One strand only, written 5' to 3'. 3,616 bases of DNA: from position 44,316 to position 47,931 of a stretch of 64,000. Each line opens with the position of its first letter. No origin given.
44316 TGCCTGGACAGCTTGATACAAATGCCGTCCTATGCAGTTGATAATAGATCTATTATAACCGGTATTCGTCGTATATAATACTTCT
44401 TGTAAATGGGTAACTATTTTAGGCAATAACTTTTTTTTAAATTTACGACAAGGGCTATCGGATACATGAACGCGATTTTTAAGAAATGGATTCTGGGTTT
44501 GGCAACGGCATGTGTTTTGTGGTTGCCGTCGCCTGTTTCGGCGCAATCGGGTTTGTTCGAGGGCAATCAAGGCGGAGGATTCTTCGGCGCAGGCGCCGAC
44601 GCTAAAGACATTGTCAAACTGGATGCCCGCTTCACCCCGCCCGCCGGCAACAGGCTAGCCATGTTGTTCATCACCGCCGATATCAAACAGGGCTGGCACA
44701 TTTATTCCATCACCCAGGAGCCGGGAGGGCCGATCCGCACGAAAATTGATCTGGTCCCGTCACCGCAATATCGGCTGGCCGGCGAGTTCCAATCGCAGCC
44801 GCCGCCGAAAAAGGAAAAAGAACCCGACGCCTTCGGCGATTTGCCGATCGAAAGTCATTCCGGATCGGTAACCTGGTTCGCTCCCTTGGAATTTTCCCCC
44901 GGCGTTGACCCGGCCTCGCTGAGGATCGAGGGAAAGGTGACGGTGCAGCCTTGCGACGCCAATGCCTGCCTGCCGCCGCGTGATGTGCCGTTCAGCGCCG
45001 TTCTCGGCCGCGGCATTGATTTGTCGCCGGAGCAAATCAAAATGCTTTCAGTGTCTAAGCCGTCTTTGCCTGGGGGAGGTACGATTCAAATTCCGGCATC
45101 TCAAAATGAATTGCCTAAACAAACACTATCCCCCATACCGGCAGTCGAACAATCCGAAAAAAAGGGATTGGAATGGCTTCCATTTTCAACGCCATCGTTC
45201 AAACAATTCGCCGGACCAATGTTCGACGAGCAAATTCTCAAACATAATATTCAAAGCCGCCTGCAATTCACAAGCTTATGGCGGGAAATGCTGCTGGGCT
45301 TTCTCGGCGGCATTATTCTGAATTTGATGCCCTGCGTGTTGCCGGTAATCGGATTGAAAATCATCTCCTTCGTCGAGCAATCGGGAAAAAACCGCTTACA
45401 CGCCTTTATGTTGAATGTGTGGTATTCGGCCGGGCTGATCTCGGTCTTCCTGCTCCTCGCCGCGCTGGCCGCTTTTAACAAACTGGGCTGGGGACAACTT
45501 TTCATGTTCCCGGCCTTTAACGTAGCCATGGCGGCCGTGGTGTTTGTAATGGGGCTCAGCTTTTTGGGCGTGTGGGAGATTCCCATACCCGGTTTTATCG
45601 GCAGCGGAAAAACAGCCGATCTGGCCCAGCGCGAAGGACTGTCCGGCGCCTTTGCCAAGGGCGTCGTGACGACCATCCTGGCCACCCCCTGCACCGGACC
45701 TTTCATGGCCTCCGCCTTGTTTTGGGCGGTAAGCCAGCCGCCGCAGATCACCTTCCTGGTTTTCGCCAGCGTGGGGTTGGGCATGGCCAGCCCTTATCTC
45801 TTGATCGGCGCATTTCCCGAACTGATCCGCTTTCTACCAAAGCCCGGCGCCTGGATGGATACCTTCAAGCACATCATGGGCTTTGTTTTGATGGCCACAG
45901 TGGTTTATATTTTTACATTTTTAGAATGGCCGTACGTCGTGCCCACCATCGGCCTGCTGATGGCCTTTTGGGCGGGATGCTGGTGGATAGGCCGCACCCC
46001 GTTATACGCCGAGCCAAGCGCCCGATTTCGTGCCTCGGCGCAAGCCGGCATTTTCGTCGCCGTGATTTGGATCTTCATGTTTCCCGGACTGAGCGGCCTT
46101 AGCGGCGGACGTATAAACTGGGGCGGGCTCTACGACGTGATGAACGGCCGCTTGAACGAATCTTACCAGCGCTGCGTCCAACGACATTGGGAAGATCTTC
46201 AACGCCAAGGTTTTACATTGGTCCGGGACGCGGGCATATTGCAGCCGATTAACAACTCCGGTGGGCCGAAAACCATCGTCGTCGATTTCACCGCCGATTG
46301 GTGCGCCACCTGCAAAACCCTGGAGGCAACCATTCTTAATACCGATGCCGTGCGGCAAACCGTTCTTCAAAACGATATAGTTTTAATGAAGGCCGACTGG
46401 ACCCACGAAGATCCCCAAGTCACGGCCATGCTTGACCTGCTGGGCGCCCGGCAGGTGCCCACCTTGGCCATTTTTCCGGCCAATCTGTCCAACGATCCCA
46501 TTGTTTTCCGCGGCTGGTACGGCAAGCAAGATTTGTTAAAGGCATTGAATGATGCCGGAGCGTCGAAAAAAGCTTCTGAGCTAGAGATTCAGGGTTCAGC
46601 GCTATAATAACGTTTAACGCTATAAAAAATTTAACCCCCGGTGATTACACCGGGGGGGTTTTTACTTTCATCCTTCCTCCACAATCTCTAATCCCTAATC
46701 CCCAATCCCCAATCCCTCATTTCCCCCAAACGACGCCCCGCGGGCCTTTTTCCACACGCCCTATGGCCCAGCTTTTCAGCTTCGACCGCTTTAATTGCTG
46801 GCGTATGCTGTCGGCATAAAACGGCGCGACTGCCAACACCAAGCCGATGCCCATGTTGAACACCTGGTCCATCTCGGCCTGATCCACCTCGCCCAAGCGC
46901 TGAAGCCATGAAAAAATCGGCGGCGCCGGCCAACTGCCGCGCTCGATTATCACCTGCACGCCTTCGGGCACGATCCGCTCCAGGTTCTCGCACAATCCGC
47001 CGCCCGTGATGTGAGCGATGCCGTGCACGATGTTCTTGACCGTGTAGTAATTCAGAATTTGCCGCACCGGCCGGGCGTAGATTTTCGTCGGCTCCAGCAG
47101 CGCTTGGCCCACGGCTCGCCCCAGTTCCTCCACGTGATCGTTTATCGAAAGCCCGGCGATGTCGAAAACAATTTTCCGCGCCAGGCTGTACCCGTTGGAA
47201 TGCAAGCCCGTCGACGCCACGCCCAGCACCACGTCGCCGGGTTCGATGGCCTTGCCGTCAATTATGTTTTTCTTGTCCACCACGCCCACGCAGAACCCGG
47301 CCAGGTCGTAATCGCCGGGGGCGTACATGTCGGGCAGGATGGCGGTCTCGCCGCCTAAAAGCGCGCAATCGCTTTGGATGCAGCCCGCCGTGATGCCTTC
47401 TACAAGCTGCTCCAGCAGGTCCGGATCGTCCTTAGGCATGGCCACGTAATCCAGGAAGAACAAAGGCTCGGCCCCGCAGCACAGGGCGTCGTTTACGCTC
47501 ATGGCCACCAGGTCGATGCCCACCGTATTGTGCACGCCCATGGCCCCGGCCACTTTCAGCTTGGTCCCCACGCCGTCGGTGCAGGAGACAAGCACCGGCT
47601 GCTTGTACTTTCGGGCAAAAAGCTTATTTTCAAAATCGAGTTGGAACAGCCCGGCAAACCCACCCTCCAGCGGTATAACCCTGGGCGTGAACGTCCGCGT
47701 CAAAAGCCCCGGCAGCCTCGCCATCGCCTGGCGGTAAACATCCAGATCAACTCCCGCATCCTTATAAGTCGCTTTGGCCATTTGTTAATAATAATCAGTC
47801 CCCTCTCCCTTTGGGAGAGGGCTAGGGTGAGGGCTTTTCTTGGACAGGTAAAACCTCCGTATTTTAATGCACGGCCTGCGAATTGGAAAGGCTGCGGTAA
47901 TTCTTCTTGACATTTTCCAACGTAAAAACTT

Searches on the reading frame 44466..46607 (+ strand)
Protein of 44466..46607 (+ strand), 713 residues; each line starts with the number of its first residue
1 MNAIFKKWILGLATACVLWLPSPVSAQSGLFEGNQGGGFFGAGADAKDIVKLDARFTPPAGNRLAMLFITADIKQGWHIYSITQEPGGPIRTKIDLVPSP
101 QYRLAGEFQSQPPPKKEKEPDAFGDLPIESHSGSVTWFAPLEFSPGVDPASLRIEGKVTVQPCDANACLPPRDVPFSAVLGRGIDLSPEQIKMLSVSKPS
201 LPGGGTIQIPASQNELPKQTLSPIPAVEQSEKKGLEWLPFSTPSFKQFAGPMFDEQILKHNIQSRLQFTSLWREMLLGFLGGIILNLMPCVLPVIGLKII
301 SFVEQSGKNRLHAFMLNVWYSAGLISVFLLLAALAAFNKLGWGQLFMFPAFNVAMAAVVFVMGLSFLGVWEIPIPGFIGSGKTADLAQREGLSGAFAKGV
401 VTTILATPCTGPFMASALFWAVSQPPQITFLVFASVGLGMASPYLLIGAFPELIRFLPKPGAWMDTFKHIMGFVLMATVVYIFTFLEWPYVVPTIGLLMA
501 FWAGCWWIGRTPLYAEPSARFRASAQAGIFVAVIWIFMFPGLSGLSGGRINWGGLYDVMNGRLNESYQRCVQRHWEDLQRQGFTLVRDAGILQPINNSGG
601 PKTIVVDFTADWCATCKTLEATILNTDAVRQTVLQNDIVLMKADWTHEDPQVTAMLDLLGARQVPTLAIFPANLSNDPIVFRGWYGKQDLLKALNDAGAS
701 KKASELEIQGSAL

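Call 26: search_protein_families(library=pfam, proteins=[window:44466-46607:+], max_evalue=0.001)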
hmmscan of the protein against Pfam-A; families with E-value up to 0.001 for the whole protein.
window:44466-46607:+ (713 aa): 4 families
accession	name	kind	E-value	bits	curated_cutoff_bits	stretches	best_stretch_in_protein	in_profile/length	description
PF02683.22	DsbD_TM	-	4.1e-23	82.3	27.1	1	275-483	4-215/219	Cytochrome C biogenesis protein transmembrane domain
PF13899.12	Thioredoxin_7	-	9.9e-13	48.5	27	1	602-672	18-83/83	Thioredoxin-like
PF00085.26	Thioredoxin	-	1.3e-07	32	23.5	1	602-691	19-98/103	Thioredoxin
PF13098.12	Thioredoxin_2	-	1.5e-05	25.7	27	1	602-693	6-103/104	Thioredoxin-like domain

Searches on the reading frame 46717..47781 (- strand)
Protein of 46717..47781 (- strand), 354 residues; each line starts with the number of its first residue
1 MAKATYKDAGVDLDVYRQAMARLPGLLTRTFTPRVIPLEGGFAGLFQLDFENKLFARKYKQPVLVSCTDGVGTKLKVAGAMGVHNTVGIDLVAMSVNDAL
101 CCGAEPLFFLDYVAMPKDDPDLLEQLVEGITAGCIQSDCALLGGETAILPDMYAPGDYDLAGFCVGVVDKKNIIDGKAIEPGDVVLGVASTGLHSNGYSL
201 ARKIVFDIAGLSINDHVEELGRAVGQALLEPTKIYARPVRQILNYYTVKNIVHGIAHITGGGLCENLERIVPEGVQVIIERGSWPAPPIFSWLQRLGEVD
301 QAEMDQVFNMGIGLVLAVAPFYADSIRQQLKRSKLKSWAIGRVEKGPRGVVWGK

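Call 26: search_protein_families(library=pfam, proteins=[window:46717-47781:-], max_evalue=0.001)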
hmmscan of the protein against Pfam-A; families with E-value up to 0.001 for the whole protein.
window:46717-47781:- (354 aa): 2 families
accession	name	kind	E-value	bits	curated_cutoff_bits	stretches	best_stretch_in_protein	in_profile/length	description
PF02769.27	AIRS_C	-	3.5e-30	105.7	23.1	1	180-352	1-154/156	AIR synthase related protein, C-terminal domain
PF00586.29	AIRS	-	2e-23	83.4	24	1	63-168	14-112/112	AIR synthase related protein, N-terminal domain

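Call 90: find_encoding_contigs(protein=window:46717-47781:-, flank=2000, max_places=4)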
Protein window:46717-47781:- (354 aa): no gene with exactly this product is on record in the collection.
